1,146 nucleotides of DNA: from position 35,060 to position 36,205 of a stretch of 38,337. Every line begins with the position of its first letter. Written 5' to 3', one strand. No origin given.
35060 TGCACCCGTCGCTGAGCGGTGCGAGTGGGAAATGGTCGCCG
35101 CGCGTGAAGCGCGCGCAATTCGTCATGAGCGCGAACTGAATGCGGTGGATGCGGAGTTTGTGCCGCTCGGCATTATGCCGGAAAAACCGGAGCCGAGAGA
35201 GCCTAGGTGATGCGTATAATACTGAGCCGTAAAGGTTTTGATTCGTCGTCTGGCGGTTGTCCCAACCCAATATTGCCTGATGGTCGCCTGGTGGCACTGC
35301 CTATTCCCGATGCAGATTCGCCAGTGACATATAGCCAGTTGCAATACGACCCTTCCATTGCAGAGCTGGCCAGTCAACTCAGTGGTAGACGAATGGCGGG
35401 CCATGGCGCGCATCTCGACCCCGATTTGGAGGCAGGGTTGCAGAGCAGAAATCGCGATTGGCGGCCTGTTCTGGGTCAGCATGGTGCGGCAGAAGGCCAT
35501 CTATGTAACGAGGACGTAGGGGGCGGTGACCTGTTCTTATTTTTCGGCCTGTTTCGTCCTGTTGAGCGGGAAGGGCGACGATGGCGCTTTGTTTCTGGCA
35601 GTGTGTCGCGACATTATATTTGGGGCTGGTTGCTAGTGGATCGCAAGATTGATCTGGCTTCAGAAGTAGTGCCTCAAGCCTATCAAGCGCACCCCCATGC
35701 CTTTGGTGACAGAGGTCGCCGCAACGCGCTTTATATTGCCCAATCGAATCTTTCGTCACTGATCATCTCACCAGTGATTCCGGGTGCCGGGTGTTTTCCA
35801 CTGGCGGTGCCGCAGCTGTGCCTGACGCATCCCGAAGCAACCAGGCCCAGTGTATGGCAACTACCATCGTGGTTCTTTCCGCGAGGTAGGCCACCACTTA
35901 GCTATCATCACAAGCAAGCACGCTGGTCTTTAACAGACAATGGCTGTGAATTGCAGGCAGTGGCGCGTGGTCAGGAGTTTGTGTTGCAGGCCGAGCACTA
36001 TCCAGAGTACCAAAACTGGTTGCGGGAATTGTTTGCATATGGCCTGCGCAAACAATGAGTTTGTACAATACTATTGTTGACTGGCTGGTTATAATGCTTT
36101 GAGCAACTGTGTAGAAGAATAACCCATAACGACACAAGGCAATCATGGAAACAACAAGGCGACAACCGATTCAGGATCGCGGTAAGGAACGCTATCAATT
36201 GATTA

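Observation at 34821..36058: Translationally coupled two-gene operon of unknown function (129 aa plus 283-aa Nmad3-like protein)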

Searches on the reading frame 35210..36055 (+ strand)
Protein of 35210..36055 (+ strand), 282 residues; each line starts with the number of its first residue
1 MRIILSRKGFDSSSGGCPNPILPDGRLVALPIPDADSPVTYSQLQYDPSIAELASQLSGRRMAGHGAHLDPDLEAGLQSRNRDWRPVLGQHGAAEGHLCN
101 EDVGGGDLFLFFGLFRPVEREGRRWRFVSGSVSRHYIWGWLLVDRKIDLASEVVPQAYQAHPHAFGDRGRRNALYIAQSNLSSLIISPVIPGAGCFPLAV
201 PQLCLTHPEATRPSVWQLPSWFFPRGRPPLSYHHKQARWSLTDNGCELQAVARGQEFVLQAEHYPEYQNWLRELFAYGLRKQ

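Call 3: search_protein_families(library=pfam, proteins=[window:35210-36055:+], max_evalue=1)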
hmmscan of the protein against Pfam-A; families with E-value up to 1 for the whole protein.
window:35210-36055:+ (282 aa): 1 family
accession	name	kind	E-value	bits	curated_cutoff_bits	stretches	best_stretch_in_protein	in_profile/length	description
PF18754.6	Nmad3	-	2.1e-77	260.6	27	1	2-260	1-247/247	Nucleotide modification associated domain 3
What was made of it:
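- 35210..36058 (+): Gene for a 282-aa Nmad3 family protein (PF18754), ATG start at 35210. Pfam E 2.1e-77, full length (call 3).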

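Call 4: search_protein_families(library=ncbifam, proteins=[window:35210-36055:+], max_evalue=1)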
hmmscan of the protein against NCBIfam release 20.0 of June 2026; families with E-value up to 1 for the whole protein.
window:35210-36055:+ (282 aa): 0 families

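Call 5: search_protein_families(library=padloc, proteins=[window:35210-36055:+], max_evalue=1)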
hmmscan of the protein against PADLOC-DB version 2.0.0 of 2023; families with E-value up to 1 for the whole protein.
window:35210-36055:+ (282 aa): 0 families

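Call 8: find_homologous_proteins(query=window:35210-36055:+)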
Query window:35210-36055:+ (282 aa): 4411 proteins with E <= 0.001 among 5745 candidates; the best 120 are listed.
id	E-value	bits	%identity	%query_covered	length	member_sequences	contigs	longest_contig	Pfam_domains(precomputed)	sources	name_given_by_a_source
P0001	1.3e-194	663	100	100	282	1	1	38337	PF18754.7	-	-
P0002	3.0e-103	363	59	98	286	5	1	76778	PF18754.7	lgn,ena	-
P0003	1.2e-96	342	58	98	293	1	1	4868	PF18754.7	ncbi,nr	ncbi:MAG: hypothetical protein R3183_12505 [Oleiphilaceae bacterium]|nr:hypothetical protein [Oleiph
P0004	1.6e-87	312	54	98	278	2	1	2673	PF18754.7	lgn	-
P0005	5.9e-87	310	54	98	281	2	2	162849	PF18754.7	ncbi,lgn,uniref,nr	ncbi:hypothetical protein [Amphritea pacifica]|uniref:Nucleotide modification associated domain-cont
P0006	7.3e-87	310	48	98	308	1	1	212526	PF18754.7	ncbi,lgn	-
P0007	1.4e-86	309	54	98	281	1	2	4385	PF18754.7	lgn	-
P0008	7.2e-86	306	52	98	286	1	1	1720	PF18754.7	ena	-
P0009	8.9e-86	306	52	98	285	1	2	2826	PF18754.7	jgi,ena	-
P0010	2.2e-85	305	53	98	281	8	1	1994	PF18754.7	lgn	-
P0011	6.2e-85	303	52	98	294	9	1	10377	PF18754.7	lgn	-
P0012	3.0e-84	301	51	98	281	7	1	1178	PF18754.7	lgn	-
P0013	3.2e-84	301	53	98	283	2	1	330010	PF18754.7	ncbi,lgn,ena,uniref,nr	ncbi:hypothetical protein [Amphritea sp.]|uniref:Nmad3 family putative nucleotide modification prote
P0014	2.0e-83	298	53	98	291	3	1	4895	PF18754.7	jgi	-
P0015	2.6e-83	298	57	90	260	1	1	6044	PF18754.7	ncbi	-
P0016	2.9e-83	298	53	98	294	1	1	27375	PF18754.7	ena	-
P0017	4.3e-83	297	53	98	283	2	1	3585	PF18754.7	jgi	jgi:hypothetical protein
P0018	4.7e-83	297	53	98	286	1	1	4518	PF18754.7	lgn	-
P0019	6.2e-83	297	51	98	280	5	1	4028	PF18754.7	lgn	-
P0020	7.5e-83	296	47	99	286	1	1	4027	PF18754.7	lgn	-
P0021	9.2e-83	296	55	92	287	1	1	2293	PF18754.7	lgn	-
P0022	1.7e-82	295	52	98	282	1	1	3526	PF18754.7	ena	-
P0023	1.9e-82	295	50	98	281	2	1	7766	PF18754.7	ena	-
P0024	2.4e-82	295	54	98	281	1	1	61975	PF18754.7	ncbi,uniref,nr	ncbi:hypothetical protein Q4488_13885 [Amphritea sp. 1_MG-2023]|uniref:Nmad3 family putative nucleot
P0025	2.9e-82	294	50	99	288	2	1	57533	PF18754.7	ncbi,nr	ncbi:MAG: hypothetical protein MI867_01345 [Pseudomonadales bacterium]|nr:hypothetical protein [Pseu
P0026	3.8e-82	294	50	98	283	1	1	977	PF18754.7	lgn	-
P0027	8.5e-82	293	52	98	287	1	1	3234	PF18754.7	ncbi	-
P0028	1.4e-81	292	52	98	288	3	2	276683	PF18754.7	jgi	-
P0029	3.1e-81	291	49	98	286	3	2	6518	PF18754.7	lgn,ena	-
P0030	4.3e-81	291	50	98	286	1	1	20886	PF18754.7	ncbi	ncbi:MAG: hypothetical protein V7731_21430 [Amphritea sp.]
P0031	1.9e-80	288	51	98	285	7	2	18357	PF18754.7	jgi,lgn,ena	-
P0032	2.0e-80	288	51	98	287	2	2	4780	PF18754.7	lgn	-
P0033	2.0e-80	288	49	98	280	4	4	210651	PF18754.7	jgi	-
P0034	2.3e-80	288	51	98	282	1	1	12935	PF18754.7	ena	-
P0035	2.4e-80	288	49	98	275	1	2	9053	PF18754.7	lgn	-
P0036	2.9e-80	288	48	98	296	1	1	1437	PF18754.7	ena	-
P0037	2.9e-80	288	50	98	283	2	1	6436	PF18754.7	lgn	-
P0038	3.0e-80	288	53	96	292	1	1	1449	PF18754.7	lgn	-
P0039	3.8e-80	287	54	98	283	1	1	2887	PF18754.7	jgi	jgi:hypothetical protein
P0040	4.9e-80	287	51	98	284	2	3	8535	PF18754.7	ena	-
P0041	6.5e-80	287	51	98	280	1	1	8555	PF18754.7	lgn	-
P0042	8.6e-80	286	50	98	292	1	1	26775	PF18754.7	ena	-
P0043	1.0e-79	286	52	96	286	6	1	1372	PF18754.7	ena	-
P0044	1.4e-79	286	52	99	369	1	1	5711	PF18754.7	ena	-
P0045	1.8e-79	285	51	98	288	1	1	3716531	PF18754.7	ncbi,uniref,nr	ncbi:hypothetical protein LPB19_05135 [Marinobacter salinisoli]|uniref:Nucleotide modification assoc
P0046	2.2e-79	285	50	98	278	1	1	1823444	PF18754.7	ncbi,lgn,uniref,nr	ncbi:hypothetical protein FHR99_001137 [Litorivivens lipolytica]|uniref:Nucleotide modification asso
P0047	3.1e-79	284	50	98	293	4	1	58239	PF18754.7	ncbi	-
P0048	4.2e-79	284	52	99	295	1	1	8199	PF18754.7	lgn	-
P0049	4.5e-79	284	51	96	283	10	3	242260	PF18754.7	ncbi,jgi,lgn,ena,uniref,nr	ncbi:Nmad3 family putative nucleotide modification protein [Marinobacter persicus]|uniref:Nucleotide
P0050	8.0e-79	283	48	100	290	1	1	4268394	PF18754.7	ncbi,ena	-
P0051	9.6e-79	283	49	98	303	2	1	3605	PF18754.7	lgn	-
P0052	1.2e-78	283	49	98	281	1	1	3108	PF18754.7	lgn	-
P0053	1.5e-78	282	52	96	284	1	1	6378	PF18754.7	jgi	jgi:hypothetical protein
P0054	1.6e-78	282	52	98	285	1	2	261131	PF18754.7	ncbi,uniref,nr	ncbi:hypothetical protein HOP52_09585 [Halomonas campisalis]|uniref:Nucleotide modification associat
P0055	2.0e-78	282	50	98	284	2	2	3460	PF18754.7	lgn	-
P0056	2.3e-78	282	48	98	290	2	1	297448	PF18754.7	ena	-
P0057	3.1e-78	281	51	98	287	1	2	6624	PF18754.7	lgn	-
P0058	3.6e-78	281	51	98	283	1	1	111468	PF18754.7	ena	-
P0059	4.3e-78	281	50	98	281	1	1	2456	PF18754.7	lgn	-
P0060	5.1e-78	280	51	98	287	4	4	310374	PF18754.7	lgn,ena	-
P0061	5.2e-78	280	51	96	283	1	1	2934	PF18754.7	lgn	-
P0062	7.0e-78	280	51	98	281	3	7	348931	PF18754.7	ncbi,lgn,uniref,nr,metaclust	ncbi:Nmad3 family putative nucleotide modification protein [Marinobacter mobilis]|uniref:Nucleotide 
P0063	7.9e-78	280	51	96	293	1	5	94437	PF18754.7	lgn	-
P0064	8.3e-78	280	49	98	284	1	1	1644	PF18754.7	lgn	-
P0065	9.1e-78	280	51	98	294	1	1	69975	PF18754.7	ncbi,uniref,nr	ncbi:Nmad3 family putative nucleotide modification protein [Microbulbifer hainanensis]|uniref:Nmad3 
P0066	9.4e-78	280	49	98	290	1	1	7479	PF18754.7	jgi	-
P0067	1.1e-77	279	50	98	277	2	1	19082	PF18754.7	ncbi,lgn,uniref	ncbi:hypothetical protein [Litorivivens sp.]|uniref:Nmad3 family putative nucleotide modification pr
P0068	1.1e-77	279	51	98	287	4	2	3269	PF18754.7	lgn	-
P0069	1.2e-77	279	48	97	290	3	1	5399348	PF18754.7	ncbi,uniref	ncbi:hypothetical protein [Amphritea sp. HPY]|uniref:Nmad3 family putative nucleotide modification p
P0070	1.4e-77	279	49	98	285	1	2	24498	PF18754.7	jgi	jgi:hypothetical protein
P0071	1.5e-77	279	51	100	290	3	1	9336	PF18754.7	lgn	-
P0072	2.0e-77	279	48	98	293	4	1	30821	PF18754.7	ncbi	-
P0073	2.2e-77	278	50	98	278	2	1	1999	PF18754.7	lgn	-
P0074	2.4e-77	278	51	99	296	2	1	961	PF18754.7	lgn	-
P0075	2.5e-77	278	51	98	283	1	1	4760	PF18754.7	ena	-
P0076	2.8e-77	278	47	98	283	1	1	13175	PF18754.7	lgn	-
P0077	4.5e-77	277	51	96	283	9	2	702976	PF18754.7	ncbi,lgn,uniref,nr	ncbi:Nmad3 family putative nucleotide modification protein [Marinobacter oulmenensis]|uniref:Nucleot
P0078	4.8e-77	277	51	96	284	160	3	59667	PF18754.7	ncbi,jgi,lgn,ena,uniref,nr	ncbi:hypothetical protein [Marinobacter nauticus]|uniref:Nmad3 family putative nucleotide modificati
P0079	5.6e-77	277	50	98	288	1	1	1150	PF18754.7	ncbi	-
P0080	6.1e-77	277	51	98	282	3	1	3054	PF18754.7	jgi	jgi:hypothetical protein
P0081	6.4e-77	277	48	99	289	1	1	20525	PF18754.7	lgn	-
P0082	6.9e-77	277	50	99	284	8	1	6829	PF18754.7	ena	-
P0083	7.5e-77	277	49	98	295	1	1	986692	PF18754.7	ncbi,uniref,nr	ncbi:hypothetical protein AWR36_007670 [Microbulbifer flavimaris]|uniref:Nucleotide modification ass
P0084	8.3e-77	276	51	97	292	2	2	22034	PF18754.7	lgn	-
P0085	9.9e-77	276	49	99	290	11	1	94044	PF18754.7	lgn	-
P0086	9.9e-77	276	51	98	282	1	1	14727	PF18754.7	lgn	-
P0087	1.0e-76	276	51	96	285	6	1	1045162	PF18754.7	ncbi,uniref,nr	ncbi:hypothetical protein [Marinobacter daepoensis]|uniref:Nmad3 family putative nucleotide modifica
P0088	1.1e-76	276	49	99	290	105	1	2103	PF18754.7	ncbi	-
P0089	1.2e-76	276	52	98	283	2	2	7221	PF18754.7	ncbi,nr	ncbi:MAG: hypothetical protein F4Y86_03895 [Gammaproteobacteria bacterium]|nr:hypothetical protein [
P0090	1.4e-76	276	49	98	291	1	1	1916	PF18754.7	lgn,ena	-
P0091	1.6e-76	276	50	98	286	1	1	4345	PF18754.7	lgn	-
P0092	1.6e-76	276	49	98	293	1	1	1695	PF18754.7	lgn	-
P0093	1.7e-76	275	47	98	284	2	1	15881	PF18754.7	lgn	-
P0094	1.9e-76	275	49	98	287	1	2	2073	PF18754.7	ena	-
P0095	2.0e-76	275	52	96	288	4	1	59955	PF18754.7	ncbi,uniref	ncbi:hypothetical protein [Pseudomaricurvus sp.]|uniref:Nmad3 family putative nucleotide modificatio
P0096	2.5e-76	275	49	98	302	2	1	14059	PF18754.7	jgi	-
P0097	2.7e-76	275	48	98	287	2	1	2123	PF18754.7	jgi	jgi:hypothetical protein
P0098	2.8e-76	275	51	96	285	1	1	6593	PF18754.7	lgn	-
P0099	3.6e-76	274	50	99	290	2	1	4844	PF18754.7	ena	-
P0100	3.9e-76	274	49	98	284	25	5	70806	PF18754.7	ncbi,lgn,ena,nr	ncbi:MAG: hypothetical protein CMN84_12535 [Spongiibacteraceae bacterium]|nr:hypothetical protein [S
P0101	4.3e-76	274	49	98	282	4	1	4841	PF18754.7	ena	-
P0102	4.4e-76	274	51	98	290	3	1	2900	PF18754.7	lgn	-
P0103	5.1e-76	274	51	96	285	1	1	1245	PF18754.7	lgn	-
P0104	7.0e-76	273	50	98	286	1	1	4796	PF18754.7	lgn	-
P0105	7.1e-76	273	48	98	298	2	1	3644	PF18754.7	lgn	-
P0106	7.3e-76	273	51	98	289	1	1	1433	PF18754.7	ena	-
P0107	7.6e-76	273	50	98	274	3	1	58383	PF18754.7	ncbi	-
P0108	9.0e-76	273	52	98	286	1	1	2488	PF18754.7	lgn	-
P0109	1.2e-75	273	51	99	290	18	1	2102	PF18754.7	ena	-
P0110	1.2e-75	273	47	97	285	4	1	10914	PF18754.7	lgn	-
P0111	1.4e-75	273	48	98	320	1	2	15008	PF18754.7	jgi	jgi:hypothetical protein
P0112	1.5e-75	272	51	96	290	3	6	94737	PF18754.7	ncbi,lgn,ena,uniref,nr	ncbi:MAG: hypothetical protein HLUCCX14_09695 [Marinobacter excellens HL-55]|uniref:Nucleotide modif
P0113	1.6e-75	272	50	98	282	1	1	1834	PF18754.7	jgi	jgi:Nucleotide modification associated domain 3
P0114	1.6e-75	272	48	98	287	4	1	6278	PF18754.7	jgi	jgi:putative DNA base modification enzyme with NMAD domain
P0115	2.0e-75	272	51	98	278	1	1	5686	PF18754.7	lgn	-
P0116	2.1e-75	272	51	96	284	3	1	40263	PF18754.7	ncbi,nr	ncbi:MAG: hypothetical protein VX939_10850 [Pseudomonadota bacterium]|nr:hypothetical protein [Pseud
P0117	2.4e-75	272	47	98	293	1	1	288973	PF18754.7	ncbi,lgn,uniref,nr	ncbi:hypothetical protein SAMN04487965_2954 [Microbulbifer donghaiensis]|uniref:Nucleotide modificat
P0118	2.7e-75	272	50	98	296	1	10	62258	PF18754.7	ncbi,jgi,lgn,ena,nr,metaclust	ncbi:MAG: hypothetical protein OXF11_09810 [Deltaproteobacteria bacterium]|nr:hypothetical protein [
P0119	2.8e-75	271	50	98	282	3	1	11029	PF18754.7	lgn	-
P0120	3.0e-75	271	49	98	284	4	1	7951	PF18754.7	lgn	-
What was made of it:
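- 35210..36058 (+): 4411 homologues were found (call 8).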

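Call 11: find_encoding_contigs(protein=P0002, flank=6000, max_places=2)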
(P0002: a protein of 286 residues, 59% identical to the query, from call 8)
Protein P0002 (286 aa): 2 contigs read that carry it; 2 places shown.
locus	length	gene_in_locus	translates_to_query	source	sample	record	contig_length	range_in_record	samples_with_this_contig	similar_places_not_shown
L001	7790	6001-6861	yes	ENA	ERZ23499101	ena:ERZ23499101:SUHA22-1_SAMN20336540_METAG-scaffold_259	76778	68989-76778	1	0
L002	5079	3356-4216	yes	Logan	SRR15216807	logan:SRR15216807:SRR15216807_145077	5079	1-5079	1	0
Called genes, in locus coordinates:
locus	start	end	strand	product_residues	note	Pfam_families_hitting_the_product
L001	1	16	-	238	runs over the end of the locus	PF00528:BPD_transp_1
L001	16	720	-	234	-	PF00528:BPD_transp_1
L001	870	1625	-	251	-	PF00497:SBP_bac_3, PF10613:Lig_chan-Glu_bd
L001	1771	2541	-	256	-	PF00005:ABC_tran, PF02463:SMC_N (faint), PF13304:AAA_21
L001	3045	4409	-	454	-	PF01565:FAD_binding_4, PF04030:ALO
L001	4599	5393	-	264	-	PF02582:DUF155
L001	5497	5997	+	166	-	PF24876:PA4575 (weak)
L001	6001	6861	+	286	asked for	PF18754:Nmad3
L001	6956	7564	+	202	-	PF00440:TetR_N, PF17928:TetR_C_22, PF17918:TetR_C_15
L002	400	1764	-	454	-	PF01565:FAD_binding_4, PF04030:ALO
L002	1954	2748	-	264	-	PF02582:DUF155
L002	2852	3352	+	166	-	PF24876:PA4575 (weak)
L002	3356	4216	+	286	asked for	PF18754:Nmad3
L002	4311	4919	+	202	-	PF00440:TetR_N, PF17928:TetR_C_22, PF17918:TetR_C_15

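Call 12: find_related_loci(query=A1, collection=genome_contigs, flank=6000)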
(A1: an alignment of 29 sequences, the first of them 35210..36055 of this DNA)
Query A1 (282 aa) in genome_contigs; peptide patterns used: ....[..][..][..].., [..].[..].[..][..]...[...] (x = any residue, [..] = any of these).
599 stretches matched a pattern (row limit reached: there are more); 567 encode a relative of the query (tblastn E <= 1e-3); the best 80 are kept; 80 distinct loci.
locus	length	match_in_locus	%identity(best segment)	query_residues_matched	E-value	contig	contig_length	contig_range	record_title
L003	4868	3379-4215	58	1-276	2e-98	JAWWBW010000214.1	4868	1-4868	MAG: Oleiphilaceae bacterium isolate HN16.bin.21 k141_767153_length_4868_cov_8.0000, whole genome shotgun sequence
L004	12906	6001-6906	49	1-270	6e-88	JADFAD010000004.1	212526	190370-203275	MAG: Oceanospirillaceae bacterium isolate C15_61_62_5 c_000000000018, whole genome shotgun sequence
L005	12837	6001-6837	53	1-276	1e-86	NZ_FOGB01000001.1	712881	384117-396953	Amphritea atlantica strain DSM 18887, whole genome shotgun sequence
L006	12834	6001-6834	52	1-275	8e-85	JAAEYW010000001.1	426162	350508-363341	MAG: Oceanospirillales bacterium isolate P03BWT1Cbin.2 NODE_5_length_426162_cov_195.178, whole genome shotgun sequence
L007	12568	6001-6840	51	1-279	5e-85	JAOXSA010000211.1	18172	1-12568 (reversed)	MAG: Amphritea sp. isolate R2S4C1D_S41.017 k141_305531, whole genome shotgun sequence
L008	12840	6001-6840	54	1-277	8e-84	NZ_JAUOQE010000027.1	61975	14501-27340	Amphritea sp. 1_MG-2023 strain F2R10 DELMAAND_27, whole genome shotgun sequence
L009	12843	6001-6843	50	1-278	5e-83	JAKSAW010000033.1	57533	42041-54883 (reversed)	MAG: Pseudomonadales bacterium isolate MAG.120 k141_12203919, whole genome shotgun sequence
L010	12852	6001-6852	52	1-275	5e-83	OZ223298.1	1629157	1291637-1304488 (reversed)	MAG: uncultured Amphritea sp. isolate 873896f3-4cf2-478c-bf26-8eca62e3f5a3 genome assembly, chromosome: 3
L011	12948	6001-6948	48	1-275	6e-83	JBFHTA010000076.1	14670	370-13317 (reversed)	MAG: Pseudomonadales bacterium isolate Mix_sand09.2021.07.D.17 k141_211438_length_14670_cov_13.7463, whole genome shotgu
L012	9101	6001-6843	51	1-276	5e-82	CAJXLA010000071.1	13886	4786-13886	MAG TPA_asm: uncultured Alcanivorax sp. isolate SRR6193124_bin.10_MetaBAT_v2.12.1_MAG genome assembly, contig: NODE_3412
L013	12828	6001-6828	51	1-271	1e-80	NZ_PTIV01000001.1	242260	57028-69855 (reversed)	Marinobacter persicus strain UTICA-S1B3 Ga0139033_101, whole genome shotgun sequence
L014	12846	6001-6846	51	1-277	1e-80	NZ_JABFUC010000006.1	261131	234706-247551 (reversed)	Billgrantia campisalis strain A4 NODE_6_length_261131_cov_86.645148, whole genome shotgun sequence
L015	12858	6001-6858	48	1-274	2e-80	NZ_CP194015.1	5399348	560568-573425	Amphritea sp. HPY chromosome, complete genome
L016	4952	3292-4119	51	1-277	5e-80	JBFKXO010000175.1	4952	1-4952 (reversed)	MAG: Litorivivens sp. isolate Mix_sand24.2022.10.G.35 k141_1648047_length_4952_cov_8.0000, whole genome shotgun sequence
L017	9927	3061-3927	51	1-278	2e-79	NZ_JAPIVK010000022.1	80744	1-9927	Microbulbifer halophilus strain KCTC 12848 Scaffold22, whole genome shotgun sequence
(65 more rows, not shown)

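Call 20: search_protein_families(library=pfam, proteins=[L001:5497-5997:+, L003:3005-3379:+], max_evalue=0.01)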
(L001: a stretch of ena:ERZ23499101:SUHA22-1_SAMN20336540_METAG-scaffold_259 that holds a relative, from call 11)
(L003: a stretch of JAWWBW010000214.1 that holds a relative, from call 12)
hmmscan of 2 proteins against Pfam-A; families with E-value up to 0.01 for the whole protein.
L001:5497-5997:+ (166 aa): 1 family
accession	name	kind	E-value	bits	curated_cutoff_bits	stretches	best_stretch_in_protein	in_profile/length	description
PF24876.1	PA4575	-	5.2e-06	26.9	27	1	73-157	28-111/113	PA4575-like protein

L003:3005-3379:+ (124 aa): 1 family
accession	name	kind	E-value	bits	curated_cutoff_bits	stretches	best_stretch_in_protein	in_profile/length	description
PF24876.1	PA4575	-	5.3e-07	30.1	27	1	27-110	26-108/113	PA4575-like protein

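Call 28: search_solved_structures(query=A1, max_evalue=10, show_alignments=2)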
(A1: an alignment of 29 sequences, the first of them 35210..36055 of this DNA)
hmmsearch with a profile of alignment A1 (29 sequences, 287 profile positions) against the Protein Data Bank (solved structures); distinct sequences matched with E-value up to 10: 3.
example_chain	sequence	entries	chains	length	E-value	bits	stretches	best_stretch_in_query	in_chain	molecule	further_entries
9ijj_4Z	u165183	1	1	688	0.36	13.2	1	242-281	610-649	G protein-coupled receptor kinase 3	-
1bak_A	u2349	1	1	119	0.41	13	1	241-281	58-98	G-PROTEIN COUPLED RECEPTOR KINASE 2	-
8h0r_A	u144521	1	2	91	1.1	11.7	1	254-278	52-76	Beta-crystallin B1B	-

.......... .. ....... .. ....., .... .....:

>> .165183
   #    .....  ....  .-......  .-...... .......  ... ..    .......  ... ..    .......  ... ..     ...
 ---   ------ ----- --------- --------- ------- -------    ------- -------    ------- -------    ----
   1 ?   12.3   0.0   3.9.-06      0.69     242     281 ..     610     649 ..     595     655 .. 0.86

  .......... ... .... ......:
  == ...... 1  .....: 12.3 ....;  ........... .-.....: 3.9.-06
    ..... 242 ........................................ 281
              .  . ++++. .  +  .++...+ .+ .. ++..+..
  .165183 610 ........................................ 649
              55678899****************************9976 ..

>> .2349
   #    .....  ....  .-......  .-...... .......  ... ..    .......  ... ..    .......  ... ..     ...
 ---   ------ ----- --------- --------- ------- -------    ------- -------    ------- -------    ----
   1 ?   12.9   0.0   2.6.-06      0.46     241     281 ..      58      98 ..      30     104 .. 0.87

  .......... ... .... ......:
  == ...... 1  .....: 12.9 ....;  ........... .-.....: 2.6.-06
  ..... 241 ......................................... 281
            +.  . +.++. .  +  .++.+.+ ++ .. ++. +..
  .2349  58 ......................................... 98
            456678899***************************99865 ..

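Call 43: predict_structure(alignment_id=A4)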
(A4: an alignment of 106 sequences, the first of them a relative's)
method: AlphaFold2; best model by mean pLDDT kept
length: 282 residues; sequences in the alignment: 106
mean_pLDDT: 95.3   pTM: 0.93
mean pLDDT of the five models: 95.3, 95.0, 95.0, 94.9, 94.9
residues with pLDDT >= 90: 260; 70-90: 16; 50-70: 6; < 50: 0
segments of 3 or more residues with pLDDT < 50: none
pLDDT, mean of each block of 10 residues (from residue 1): 93 76 97 96 97 97 96 96 97 97 98 98 98 97 98 97 96 98 86 97 97 97 97 97 97 93 97 94 67
secondary structure, 60 per line:
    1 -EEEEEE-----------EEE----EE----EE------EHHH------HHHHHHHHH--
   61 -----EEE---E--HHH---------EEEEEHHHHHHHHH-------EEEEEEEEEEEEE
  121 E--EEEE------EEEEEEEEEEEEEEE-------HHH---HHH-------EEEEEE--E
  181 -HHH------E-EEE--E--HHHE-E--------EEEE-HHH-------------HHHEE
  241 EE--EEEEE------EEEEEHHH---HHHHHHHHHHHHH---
elements in order: E2-7 E19-21 H50-58 E66-68 E87-91 H92-100 E108-121 E124-127 E134-148 E172-177 E193-195 E215-218 E239-242 E245-249 E256-260 H267-279
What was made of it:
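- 35210..36058 (+): The AF2 model has pLDDT 95.3 and pTM 0.93 (call 43).
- pLDDT 95 (call 43).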
